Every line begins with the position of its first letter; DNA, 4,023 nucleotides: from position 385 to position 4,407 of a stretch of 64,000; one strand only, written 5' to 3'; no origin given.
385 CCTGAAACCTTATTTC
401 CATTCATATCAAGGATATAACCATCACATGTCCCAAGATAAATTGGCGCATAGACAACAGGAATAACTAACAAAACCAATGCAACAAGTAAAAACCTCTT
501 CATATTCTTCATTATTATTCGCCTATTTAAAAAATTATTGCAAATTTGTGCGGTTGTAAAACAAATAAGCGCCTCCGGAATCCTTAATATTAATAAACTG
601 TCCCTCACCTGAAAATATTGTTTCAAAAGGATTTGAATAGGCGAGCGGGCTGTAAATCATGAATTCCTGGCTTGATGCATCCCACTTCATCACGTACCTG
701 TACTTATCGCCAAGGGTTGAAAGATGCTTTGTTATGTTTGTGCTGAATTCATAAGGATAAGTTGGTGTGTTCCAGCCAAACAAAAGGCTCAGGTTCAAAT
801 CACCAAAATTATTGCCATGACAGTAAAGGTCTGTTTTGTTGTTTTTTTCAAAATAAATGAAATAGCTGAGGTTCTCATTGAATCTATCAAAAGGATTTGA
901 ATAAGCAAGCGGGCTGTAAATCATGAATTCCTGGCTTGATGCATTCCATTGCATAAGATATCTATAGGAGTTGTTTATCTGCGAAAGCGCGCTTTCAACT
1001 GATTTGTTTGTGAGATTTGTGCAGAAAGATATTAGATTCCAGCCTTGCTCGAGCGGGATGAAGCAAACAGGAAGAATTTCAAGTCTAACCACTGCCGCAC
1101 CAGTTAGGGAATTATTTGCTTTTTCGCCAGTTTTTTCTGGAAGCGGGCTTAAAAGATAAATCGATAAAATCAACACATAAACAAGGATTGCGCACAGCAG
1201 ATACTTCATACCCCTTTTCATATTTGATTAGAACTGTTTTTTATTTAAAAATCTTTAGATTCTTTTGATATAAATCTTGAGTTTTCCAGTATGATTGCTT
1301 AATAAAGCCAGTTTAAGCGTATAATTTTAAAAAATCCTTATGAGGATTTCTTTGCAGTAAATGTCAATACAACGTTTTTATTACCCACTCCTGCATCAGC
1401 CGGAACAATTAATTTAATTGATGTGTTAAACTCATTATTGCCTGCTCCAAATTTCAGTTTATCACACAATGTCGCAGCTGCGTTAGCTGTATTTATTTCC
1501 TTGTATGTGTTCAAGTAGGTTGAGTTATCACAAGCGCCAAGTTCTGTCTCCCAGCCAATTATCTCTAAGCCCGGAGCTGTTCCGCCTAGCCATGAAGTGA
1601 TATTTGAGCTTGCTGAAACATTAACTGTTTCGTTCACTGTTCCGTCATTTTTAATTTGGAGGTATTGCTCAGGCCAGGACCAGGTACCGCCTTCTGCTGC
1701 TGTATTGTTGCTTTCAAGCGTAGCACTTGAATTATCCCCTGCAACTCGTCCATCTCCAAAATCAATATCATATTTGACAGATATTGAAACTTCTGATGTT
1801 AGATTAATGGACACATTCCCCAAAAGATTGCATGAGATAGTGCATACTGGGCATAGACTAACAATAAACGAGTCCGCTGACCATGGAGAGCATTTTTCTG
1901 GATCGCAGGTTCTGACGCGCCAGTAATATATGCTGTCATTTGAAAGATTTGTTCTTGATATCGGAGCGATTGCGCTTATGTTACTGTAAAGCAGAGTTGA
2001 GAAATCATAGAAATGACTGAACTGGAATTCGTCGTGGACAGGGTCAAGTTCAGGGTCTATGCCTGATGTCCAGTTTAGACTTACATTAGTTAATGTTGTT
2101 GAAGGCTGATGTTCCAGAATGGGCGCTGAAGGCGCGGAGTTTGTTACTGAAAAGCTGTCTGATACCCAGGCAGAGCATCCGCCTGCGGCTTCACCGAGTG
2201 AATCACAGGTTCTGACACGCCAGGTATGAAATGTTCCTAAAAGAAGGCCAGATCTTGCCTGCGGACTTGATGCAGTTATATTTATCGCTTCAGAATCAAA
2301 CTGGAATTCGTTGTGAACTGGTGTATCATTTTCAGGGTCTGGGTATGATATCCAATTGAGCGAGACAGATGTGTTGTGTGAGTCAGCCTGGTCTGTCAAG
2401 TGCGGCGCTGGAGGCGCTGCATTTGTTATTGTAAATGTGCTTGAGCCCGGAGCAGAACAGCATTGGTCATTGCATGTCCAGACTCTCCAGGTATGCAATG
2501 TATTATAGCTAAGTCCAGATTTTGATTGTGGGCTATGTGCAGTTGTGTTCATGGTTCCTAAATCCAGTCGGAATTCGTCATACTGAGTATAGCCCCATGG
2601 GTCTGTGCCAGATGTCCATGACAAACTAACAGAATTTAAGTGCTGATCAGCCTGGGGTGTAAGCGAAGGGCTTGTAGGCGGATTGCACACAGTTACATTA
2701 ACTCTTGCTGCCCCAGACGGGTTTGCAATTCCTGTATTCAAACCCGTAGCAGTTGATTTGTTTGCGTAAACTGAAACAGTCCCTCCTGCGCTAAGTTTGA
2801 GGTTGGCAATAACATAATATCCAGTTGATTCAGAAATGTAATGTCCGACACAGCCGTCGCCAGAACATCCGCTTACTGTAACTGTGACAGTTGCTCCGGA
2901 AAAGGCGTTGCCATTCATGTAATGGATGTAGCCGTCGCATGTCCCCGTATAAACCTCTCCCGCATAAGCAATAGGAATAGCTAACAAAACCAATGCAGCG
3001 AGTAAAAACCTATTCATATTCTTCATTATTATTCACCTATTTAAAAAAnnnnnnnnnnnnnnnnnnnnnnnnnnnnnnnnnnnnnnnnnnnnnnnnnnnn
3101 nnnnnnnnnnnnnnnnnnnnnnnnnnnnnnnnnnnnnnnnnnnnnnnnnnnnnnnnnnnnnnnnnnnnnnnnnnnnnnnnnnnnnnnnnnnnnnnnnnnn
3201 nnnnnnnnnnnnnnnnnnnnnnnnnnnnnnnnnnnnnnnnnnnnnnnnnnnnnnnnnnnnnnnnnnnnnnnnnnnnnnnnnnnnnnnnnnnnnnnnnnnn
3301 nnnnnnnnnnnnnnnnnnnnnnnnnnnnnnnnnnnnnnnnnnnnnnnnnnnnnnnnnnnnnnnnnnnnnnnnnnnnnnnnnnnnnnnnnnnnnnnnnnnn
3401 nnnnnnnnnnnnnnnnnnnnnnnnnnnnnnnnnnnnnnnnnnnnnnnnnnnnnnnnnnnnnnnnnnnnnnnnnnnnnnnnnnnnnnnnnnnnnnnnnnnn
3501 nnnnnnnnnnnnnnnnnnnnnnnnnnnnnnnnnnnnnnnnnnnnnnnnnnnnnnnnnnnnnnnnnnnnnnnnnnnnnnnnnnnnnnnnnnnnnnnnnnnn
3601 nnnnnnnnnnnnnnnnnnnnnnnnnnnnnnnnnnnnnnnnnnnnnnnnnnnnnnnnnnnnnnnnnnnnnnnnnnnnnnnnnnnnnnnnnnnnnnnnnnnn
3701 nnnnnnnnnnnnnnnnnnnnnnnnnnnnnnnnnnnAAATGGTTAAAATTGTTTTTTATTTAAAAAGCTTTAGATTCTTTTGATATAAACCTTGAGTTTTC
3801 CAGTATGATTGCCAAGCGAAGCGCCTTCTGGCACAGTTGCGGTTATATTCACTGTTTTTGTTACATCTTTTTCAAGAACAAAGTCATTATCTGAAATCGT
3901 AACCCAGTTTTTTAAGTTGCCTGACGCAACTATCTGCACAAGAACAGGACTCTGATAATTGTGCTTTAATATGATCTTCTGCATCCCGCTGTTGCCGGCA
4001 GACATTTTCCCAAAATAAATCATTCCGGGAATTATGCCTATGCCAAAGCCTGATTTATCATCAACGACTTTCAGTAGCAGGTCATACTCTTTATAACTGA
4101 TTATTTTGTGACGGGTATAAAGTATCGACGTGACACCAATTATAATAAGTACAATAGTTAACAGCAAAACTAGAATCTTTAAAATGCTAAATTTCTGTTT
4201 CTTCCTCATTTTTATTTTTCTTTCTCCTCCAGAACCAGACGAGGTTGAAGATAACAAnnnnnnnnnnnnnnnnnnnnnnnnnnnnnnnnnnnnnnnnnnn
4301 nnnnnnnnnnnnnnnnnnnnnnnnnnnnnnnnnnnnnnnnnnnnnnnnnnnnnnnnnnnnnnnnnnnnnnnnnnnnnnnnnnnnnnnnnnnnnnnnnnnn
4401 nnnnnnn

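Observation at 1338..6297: One beta-rich domain shared by a small subunit-like protein and by large adhesins: candidate modular fibre/adhesin system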

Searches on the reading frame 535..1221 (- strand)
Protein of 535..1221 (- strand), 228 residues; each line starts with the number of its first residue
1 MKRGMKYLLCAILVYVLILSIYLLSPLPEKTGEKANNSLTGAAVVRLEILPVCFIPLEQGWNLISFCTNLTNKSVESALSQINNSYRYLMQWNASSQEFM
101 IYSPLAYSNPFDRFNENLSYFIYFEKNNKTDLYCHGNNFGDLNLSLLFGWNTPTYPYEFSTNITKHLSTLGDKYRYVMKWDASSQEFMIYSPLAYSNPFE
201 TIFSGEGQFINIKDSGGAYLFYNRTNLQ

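Call 7: search_protein_families(library=pfam, proteins=[window:535-1221:-], max_evalue=1)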
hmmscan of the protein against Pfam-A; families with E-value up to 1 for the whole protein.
window:535-1221:- (228 aa): 3 families
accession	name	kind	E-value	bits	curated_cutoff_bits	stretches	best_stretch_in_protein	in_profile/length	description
PF17333.7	DEFB136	-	0.043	14.2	30.7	1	52-70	15-33/51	Beta defensin 136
PF12527.13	DUF3727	-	0.083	13.6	23.8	0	83-106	38-61/97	Protein of unknown function (DUF3727)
PF01997.21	Translin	-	0.1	13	25.9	0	73-101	59-85/205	Translin family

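Call 8: search_protein_families(library=ncbifam, proteins=[window:535-1221:-], max_evalue=1)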
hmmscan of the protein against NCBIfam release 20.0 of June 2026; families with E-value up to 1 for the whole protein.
window:535-1221:- (228 aa): 1 family
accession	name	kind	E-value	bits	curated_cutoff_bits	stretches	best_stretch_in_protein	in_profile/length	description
TIGR02026.1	BchE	equivalog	0.08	11.8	481.35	0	79-121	352-394/497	magnesium-protoporphyrin IX monomethyl ester anaerobic oxidative cyclase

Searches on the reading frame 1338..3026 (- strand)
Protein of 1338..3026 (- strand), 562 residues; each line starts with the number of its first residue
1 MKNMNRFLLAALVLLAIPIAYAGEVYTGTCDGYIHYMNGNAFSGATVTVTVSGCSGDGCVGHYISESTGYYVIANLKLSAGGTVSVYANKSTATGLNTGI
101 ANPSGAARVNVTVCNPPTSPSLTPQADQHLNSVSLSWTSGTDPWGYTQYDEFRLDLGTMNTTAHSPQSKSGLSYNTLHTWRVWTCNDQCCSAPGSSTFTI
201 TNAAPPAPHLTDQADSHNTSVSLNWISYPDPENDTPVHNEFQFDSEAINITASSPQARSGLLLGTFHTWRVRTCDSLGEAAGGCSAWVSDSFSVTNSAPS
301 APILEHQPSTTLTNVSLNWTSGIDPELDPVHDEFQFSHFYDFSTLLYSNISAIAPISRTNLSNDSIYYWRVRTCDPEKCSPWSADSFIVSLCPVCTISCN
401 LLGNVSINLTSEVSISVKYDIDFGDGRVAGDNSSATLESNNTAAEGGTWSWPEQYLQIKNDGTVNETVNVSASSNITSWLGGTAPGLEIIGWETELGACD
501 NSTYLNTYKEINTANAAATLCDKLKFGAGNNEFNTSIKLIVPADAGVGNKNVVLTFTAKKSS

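Call 7: search_protein_families(library=pfam, proteins=[window:1338-3026:-], max_evalue=1)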
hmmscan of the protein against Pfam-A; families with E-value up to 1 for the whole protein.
window:1338-3026:- (562 aa): 2 families
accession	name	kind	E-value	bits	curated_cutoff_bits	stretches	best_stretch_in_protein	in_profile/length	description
PF25788.1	Ig_Rha78A_N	-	0.0013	19.4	27.4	1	348-386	58-97/105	Rha78A-like, N-terminal immunoglobulin domain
PF13620.12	CarboxypepD_reg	-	0.081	13.7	32.3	1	32-111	4-79/82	Carboxypeptidase regulatory-like domain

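Call 8: search_protein_families(library=ncbifam, proteins=[window:1338-3026:-], max_evalue=1)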
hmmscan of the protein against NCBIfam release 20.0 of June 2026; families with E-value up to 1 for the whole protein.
window:1338-3026:- (562 aa): 0 families

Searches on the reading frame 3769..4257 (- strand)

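Call 7: search_protein_families(library=pfam, proteins=[window:3769-4257:-], max_evalue=1)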
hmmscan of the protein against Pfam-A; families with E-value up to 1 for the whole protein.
window:3769-4257:- (162 aa): 6 families
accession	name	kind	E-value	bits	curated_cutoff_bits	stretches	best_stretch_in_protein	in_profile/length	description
PF13800.11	Sigma_reg_N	-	0.03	15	26.3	1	17-50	4-40/91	Sigma factor regulator N-terminal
PF24368.1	DUF7524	-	0.065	13.4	27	1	99-157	30-84/182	Family of unknown function (DUF7524)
PF21577.3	PG_0320-like_C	-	0.11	13.1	27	1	84-153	14-80/106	PG_0320-like, C-terminal domain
PF17753.7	Ig_mannosidase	-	0.12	12.5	22.6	1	120-158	40-76/81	Ig-fold domain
PF18099.7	CBM_35_2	-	0.16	12.5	23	1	78-139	38-99/112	Carbohydrate binding module (family 35)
PF13624.11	SurA_N_3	-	0.22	11.8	27.2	1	16-46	4-34/162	SurA-like N-terminal domain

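Call 8: search_protein_families(library=ncbifam, proteins=[window:3769-4257:-], max_evalue=1)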
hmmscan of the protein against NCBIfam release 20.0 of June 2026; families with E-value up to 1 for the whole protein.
window:3769-4257:- (162 aa): 3 families
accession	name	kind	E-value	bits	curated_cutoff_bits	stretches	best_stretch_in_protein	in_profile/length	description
NF041534.1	rodZ_Strepcoccus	equivalog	0.0077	15.5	375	1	14-54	94-134/275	cytoskeleton protein RodZ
NF010008.0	PRK13481.1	equivalog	0.0096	15.2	270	1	16-56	34-74/269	glycosyltransferase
NF050118.1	aa3_CtaJ_Mycob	equivalog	0.19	12.1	43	1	24-60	1-37/80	aa3-type cytochrome oxidase subunit CtaJ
